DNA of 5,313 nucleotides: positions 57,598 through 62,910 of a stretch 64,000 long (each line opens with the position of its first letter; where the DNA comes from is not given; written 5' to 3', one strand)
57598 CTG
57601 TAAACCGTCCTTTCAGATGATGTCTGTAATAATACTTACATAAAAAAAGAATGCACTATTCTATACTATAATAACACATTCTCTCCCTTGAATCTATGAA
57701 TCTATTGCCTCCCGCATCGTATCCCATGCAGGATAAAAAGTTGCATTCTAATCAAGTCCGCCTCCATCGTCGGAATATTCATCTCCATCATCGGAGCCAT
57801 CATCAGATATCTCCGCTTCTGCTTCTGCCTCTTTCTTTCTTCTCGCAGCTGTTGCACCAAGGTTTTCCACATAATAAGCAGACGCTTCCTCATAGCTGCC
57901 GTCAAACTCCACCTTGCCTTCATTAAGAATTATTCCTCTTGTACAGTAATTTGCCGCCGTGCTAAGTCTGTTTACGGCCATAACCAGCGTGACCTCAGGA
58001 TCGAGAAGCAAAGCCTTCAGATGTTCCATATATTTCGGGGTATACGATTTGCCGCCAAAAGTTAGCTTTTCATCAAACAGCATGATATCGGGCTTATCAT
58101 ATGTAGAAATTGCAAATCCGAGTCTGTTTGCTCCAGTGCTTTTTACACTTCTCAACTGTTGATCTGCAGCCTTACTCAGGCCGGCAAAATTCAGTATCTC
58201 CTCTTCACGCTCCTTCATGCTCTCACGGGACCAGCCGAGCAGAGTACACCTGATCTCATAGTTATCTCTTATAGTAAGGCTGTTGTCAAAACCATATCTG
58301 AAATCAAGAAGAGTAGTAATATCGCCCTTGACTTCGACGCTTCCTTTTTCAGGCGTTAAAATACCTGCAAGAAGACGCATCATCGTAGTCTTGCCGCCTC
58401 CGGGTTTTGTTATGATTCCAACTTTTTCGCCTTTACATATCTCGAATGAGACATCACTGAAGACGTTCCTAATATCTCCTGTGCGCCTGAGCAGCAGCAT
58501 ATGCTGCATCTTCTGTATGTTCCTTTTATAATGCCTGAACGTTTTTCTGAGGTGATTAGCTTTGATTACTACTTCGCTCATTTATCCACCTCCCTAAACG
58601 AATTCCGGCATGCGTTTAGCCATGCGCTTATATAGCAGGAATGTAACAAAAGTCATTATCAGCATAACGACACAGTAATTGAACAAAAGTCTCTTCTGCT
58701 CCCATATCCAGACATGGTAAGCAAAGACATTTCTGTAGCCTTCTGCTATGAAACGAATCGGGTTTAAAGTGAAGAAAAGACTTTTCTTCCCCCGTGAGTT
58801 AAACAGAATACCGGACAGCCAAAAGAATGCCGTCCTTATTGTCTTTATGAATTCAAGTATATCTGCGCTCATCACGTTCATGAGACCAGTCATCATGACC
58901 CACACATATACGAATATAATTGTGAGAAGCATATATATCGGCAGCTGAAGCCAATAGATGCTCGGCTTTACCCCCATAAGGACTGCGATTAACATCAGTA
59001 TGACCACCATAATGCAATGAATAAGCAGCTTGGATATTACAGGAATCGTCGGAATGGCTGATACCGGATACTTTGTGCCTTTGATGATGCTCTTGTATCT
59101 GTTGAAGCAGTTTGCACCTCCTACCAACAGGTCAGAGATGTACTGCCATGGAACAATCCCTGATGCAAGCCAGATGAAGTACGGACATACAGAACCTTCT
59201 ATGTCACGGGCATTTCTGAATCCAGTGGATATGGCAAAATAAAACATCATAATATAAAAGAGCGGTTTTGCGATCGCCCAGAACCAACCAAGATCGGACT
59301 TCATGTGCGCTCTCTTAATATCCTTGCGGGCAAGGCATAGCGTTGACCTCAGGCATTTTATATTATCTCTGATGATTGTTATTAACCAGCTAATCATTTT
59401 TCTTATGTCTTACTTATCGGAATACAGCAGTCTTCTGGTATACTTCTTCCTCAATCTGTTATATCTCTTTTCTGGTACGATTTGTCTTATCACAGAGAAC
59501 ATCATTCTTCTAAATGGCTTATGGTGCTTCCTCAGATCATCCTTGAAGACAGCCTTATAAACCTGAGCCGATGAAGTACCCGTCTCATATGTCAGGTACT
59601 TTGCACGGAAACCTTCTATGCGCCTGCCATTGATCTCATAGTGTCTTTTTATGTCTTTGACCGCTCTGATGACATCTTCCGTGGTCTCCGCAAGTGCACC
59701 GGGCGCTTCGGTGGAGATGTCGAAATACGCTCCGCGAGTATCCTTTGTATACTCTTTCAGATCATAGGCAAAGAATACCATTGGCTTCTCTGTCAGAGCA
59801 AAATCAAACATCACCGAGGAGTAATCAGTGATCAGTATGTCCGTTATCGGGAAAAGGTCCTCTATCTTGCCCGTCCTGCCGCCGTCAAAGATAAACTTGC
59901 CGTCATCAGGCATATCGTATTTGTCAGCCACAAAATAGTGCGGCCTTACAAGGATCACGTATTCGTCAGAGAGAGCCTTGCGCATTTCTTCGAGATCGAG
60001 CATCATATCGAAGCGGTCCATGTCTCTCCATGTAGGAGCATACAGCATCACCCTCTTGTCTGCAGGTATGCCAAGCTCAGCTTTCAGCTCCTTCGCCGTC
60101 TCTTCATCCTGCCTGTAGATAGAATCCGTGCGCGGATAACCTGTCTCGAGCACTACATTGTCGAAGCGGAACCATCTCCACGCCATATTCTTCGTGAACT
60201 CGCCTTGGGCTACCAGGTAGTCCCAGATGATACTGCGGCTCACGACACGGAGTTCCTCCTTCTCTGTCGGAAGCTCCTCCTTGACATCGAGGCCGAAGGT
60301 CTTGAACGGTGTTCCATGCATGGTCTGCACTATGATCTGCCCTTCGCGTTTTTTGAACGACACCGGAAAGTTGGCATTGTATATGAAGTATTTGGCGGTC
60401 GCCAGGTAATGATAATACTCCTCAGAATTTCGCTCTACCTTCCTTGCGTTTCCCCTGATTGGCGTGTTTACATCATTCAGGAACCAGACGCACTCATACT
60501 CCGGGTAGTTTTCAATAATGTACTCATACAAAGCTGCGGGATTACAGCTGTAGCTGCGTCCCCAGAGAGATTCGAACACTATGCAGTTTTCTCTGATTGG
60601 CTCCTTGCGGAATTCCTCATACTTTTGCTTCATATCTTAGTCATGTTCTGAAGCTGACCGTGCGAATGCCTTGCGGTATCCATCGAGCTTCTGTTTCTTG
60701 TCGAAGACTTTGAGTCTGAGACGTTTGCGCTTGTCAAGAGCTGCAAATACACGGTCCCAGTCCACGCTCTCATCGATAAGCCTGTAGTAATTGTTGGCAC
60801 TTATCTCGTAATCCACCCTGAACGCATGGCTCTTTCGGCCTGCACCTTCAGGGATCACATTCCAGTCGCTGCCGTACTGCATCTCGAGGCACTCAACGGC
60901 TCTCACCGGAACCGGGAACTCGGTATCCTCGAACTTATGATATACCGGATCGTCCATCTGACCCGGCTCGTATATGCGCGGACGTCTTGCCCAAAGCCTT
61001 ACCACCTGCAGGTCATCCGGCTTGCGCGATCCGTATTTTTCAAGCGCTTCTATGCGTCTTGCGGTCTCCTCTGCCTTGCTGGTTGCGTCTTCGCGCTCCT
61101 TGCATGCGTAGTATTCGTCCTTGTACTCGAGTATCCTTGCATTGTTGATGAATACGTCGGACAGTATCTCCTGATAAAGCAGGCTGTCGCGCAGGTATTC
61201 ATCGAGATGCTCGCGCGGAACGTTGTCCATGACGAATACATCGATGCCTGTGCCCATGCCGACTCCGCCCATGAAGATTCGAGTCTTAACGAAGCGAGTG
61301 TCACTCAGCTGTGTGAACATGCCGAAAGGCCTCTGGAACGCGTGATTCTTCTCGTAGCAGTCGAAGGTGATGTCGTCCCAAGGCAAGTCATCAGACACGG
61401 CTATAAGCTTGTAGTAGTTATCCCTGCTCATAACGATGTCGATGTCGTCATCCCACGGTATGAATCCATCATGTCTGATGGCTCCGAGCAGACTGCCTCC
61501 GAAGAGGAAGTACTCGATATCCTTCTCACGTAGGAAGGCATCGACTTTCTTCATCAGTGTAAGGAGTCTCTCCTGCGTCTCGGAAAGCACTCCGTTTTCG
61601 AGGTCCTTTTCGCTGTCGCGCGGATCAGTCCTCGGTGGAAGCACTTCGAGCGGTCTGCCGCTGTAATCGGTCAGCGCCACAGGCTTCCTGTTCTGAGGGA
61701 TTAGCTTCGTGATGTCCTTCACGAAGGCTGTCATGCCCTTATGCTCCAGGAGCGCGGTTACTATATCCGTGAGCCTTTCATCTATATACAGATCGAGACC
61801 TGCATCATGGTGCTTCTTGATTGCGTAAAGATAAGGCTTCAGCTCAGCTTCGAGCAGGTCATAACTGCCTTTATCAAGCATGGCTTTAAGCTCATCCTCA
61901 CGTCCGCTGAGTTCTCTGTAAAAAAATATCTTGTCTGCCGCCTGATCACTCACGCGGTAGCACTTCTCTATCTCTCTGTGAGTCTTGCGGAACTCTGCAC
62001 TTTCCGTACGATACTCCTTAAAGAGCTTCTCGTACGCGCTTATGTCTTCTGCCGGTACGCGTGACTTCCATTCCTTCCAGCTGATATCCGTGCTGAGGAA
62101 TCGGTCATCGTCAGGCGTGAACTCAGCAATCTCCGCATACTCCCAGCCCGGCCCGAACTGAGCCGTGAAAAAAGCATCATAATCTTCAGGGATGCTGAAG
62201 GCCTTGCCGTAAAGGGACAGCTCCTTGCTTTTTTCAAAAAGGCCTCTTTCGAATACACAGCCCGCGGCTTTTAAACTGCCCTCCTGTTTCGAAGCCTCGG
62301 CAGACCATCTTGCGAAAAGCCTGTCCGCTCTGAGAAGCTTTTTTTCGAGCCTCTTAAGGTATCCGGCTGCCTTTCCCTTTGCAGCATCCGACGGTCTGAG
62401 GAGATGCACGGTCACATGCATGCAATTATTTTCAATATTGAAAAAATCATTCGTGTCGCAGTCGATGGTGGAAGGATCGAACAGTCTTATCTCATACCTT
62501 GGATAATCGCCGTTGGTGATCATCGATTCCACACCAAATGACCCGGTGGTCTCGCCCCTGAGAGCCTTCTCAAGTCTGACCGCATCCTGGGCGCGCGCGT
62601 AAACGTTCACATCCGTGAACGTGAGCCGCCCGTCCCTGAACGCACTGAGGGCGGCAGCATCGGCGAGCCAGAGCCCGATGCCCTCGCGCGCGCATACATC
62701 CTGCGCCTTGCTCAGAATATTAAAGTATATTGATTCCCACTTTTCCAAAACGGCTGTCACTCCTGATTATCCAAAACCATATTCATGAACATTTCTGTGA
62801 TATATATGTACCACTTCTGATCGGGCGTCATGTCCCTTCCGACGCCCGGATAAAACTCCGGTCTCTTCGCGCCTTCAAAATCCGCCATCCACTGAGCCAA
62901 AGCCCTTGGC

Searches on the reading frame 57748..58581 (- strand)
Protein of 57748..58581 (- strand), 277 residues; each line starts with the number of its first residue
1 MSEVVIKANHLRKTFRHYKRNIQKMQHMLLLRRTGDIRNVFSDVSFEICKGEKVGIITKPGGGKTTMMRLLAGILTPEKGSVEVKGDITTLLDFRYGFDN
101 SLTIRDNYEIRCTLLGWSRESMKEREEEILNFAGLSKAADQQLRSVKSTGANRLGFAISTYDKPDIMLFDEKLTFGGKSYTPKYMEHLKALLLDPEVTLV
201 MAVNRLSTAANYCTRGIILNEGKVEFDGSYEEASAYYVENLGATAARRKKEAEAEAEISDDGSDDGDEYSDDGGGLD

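Call 5: search_protein_families(library=pfam, proteins=[window:57748-58581:-], max_evalue=0.01)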
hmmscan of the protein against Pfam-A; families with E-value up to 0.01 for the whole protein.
window:57748-58581:- (277 aa): 1 family
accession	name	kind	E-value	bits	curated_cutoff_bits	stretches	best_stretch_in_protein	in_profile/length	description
PF00005.33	ABC_tran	-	1.3e-12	48.9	25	1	42-171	2-134/137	ABC transporter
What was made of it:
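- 57748..59397 (-): ABC transporter ATPase and a 267-aa partner, next to FhaZ (possible second FHA-regulated machine). ABC_tran (call 5).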

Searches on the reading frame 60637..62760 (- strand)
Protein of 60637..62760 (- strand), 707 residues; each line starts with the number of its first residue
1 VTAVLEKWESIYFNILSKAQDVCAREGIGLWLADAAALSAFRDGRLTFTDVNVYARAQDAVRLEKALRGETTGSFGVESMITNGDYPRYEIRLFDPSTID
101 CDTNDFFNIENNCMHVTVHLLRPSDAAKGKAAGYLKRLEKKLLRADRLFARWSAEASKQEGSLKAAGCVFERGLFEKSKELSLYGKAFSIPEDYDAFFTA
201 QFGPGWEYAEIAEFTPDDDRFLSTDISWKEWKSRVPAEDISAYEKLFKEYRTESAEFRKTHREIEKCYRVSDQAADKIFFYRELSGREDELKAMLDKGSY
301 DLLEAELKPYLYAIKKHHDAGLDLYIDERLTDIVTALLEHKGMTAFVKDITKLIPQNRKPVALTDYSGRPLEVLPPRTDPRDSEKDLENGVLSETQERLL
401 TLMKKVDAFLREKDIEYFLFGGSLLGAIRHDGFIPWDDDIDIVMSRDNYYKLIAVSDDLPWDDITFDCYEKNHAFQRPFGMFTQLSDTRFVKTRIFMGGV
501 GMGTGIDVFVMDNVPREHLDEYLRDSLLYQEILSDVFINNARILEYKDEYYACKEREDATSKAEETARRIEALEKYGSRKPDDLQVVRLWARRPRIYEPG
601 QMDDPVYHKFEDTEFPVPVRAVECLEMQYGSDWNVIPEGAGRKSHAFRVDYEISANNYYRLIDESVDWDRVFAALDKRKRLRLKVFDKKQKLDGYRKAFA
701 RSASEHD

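Call 11: search_protein_families(library=pfam, proteins=[window:60637-62760:-], max_evalue=0.1)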
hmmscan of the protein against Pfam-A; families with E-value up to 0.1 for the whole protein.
window:60637-62760:- (707 aa): 2 families
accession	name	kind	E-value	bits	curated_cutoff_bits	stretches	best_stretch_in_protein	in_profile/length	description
PF04991.19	LicD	-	1.9e-33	116.9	22.6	1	411-630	2-227/227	LicD family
PF15505.12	Vexin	-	0.067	14.4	25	0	366-385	8-28/76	Vexin domain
